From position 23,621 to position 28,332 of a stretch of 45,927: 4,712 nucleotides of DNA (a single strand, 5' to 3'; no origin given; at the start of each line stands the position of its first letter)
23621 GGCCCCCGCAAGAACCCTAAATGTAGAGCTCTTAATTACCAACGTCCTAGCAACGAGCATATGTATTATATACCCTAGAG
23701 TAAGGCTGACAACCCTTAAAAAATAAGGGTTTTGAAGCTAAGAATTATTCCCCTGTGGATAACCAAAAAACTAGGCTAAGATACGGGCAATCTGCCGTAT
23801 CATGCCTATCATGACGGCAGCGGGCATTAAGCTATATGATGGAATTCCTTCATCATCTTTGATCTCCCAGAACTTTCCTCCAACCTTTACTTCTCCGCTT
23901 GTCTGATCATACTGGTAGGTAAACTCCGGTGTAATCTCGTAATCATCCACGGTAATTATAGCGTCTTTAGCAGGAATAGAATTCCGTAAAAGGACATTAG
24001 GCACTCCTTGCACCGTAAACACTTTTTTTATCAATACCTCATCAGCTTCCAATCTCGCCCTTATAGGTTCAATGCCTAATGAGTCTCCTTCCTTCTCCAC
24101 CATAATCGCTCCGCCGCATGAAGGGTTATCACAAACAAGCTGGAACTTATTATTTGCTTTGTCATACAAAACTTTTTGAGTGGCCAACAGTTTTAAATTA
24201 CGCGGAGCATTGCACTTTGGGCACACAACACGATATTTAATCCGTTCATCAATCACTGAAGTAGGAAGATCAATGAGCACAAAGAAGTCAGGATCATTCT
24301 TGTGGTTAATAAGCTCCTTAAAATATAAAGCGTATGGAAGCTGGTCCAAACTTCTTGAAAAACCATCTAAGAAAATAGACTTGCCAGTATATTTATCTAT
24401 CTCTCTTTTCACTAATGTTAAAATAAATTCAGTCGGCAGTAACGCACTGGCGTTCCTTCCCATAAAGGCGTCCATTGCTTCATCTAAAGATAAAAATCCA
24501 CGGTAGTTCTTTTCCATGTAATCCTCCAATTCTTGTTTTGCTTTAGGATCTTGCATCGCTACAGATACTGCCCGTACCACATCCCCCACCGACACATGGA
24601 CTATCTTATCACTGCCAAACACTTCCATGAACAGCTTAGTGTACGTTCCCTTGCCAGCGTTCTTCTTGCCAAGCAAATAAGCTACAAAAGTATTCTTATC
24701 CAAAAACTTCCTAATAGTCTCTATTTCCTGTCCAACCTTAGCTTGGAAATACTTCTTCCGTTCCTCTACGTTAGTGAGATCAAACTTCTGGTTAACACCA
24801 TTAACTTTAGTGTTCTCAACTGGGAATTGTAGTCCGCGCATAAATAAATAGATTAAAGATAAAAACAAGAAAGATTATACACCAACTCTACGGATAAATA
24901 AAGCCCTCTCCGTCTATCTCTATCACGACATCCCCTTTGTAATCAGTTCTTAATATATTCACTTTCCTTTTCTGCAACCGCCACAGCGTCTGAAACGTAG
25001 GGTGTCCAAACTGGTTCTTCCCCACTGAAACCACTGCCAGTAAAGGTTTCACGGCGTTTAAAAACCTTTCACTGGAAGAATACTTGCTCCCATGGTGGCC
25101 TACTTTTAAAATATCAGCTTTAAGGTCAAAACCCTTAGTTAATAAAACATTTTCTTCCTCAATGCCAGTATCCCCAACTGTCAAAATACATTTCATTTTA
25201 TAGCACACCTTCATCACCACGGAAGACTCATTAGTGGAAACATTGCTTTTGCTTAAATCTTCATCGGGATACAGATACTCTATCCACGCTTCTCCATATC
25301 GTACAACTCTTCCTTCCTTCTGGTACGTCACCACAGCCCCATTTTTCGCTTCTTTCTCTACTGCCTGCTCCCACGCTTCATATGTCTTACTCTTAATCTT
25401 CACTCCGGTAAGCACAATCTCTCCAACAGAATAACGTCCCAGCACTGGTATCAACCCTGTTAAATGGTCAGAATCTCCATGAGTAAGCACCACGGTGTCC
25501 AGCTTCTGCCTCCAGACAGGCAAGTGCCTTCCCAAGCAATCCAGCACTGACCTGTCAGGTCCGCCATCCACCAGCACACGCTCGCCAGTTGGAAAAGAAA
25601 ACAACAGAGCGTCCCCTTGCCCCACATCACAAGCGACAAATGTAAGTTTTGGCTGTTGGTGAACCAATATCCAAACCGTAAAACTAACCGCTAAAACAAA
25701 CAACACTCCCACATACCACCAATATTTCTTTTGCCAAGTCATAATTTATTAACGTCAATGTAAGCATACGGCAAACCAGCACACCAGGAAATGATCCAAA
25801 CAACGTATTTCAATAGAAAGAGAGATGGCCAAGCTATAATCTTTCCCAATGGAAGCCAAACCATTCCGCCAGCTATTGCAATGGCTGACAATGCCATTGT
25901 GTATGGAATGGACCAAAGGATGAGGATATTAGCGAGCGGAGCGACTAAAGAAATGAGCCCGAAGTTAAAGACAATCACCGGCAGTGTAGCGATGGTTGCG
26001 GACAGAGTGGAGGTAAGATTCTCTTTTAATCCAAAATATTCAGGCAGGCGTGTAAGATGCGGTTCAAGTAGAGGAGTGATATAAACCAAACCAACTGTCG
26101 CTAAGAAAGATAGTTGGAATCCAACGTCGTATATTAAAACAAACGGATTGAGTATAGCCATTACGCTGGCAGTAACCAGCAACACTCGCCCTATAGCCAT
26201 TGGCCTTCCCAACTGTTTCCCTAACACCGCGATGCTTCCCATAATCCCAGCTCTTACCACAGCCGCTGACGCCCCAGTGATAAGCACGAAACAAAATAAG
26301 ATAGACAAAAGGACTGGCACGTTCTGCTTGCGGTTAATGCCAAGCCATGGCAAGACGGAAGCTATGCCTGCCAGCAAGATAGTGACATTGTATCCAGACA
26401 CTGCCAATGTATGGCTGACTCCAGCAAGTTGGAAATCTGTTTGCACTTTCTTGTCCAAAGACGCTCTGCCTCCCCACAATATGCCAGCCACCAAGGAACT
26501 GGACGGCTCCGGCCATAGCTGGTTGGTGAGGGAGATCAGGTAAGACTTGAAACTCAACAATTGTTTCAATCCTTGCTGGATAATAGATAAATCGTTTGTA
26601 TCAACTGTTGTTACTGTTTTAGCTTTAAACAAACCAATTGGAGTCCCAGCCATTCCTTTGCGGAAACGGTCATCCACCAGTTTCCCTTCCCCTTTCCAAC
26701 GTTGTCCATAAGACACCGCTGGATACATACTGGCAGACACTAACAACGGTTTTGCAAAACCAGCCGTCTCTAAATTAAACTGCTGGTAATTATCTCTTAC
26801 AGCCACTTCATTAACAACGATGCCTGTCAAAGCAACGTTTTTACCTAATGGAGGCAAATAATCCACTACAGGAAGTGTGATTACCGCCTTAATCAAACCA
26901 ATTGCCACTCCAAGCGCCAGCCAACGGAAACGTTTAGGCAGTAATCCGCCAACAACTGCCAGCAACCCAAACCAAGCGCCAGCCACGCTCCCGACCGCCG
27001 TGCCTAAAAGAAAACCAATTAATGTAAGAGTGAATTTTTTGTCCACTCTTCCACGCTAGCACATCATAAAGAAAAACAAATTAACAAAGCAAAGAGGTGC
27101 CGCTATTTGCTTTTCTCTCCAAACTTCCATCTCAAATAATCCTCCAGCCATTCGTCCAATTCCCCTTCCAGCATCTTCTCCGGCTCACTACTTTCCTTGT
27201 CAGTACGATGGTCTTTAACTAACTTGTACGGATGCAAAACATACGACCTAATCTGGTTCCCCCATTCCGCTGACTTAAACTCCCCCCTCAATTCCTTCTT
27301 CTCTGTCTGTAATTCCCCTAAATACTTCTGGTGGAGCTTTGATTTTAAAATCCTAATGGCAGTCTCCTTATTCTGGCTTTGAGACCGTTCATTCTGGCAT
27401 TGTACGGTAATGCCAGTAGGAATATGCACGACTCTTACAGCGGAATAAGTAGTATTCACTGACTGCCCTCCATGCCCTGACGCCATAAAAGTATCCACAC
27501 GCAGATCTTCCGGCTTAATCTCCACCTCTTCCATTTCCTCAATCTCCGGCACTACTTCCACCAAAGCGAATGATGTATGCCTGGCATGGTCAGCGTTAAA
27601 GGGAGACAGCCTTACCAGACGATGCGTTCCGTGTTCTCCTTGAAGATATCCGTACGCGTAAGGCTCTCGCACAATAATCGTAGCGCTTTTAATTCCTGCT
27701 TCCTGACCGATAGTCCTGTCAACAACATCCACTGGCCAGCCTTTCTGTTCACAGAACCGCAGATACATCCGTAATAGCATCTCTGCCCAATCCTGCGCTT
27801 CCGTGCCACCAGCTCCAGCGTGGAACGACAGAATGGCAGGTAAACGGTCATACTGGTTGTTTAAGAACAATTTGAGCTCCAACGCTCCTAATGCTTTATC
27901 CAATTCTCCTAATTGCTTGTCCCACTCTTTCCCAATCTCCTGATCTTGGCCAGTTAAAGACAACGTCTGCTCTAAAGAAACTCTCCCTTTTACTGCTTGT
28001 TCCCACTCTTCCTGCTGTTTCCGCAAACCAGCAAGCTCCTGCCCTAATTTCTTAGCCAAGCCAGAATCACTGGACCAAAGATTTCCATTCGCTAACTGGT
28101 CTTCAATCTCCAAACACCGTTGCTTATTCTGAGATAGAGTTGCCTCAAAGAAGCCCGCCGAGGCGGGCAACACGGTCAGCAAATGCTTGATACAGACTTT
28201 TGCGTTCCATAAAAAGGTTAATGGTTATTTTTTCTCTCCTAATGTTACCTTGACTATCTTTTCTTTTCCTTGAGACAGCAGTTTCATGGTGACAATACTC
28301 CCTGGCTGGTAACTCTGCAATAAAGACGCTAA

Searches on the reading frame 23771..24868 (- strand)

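Call 23: search_protein_families(library=pfam, proteins=[window:23771-24868:-], max_evalue=0.001)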
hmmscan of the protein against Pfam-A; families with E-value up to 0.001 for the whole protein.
window:23771-24868:- (365 aa): 2 families
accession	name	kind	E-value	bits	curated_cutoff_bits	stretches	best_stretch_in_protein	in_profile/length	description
PF00406.28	ADK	-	5.7e-11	43.2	26.8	1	139-247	50-123/151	Adenylate kinase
PF13207.12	AAA_17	-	2.3e-07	31.6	27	1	71-210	6-119/136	AAA domain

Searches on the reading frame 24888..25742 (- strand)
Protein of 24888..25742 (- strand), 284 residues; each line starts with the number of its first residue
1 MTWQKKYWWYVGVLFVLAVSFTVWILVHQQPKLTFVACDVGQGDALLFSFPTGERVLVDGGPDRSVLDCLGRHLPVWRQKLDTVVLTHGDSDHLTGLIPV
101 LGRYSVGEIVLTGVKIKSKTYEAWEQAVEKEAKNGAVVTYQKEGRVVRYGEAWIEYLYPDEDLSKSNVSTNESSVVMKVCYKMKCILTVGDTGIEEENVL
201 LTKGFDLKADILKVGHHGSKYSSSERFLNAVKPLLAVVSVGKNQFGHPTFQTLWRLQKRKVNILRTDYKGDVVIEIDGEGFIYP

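Call 23: search_protein_families(library=pfam, proteins=[window:24888-25742:-], max_evalue=0.001)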
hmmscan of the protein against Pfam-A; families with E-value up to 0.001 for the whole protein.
window:24888-25742:- (284 aa): 4 families
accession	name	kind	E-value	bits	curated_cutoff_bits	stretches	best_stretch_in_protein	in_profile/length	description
PF00753.33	Lactamase_B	-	8.9e-12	45.8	22.7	1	40-241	3-195/196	Metallo-beta-lactamase superfamily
PF12706.13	Lactamase_B_2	-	8.3e-06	26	27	1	55-102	2-52/200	Beta-lactamase superfamily domain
PF25281.1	MBL_MAP1B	-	2.8e-05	23.7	37.6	1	40-104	28-88/279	MAP1B MBL-like domain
PF16475.10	DUF5052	-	3.9e-05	23.8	29.4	1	133-279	36-182/199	Domain of unknown function (DUF5052)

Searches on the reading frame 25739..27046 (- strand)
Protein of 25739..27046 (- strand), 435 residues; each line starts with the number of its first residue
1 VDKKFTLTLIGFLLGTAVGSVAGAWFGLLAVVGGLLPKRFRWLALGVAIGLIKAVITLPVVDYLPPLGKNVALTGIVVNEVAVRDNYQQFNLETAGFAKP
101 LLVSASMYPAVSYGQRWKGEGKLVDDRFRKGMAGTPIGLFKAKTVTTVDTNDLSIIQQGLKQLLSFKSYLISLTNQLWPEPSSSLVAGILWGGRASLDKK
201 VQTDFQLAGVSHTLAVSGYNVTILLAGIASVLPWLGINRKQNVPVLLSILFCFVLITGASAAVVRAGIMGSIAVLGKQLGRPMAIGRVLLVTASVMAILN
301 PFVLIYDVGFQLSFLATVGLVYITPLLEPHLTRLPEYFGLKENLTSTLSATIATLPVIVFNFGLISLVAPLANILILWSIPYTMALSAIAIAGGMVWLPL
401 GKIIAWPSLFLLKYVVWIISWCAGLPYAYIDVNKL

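Call 7: search_protein_families(library=pfam, proteins=[window:25739-27046:-], max_evalue=0.001)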
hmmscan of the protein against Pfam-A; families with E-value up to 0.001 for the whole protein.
window:25739-27046:- (435 aa): 2 families
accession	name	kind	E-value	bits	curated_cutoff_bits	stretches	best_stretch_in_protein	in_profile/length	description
PF03772.21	Competence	-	6.1e-46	157.4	23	1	190-434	2-247/270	Competence protein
PF13567.11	DUF4131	-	0.0004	20.5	31.6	1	19-123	15-130/165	Domain of unknown function (DUF4131)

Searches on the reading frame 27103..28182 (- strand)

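Call 7: search_protein_families(library=pfam, proteins=[window:27103-28182:-], max_evalue=0.001)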
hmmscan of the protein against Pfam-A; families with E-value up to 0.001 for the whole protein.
window:27103-28182:- (359 aa): 2 families
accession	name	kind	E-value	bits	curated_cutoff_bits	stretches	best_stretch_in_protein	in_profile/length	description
PF03462.23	PCRF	-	2.4e-47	161.7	24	1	20-208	2-194/194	PCRF domain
PF00472.26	RF-1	-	1.2e-38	132.1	35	1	218-326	4-116/116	RF-1 domain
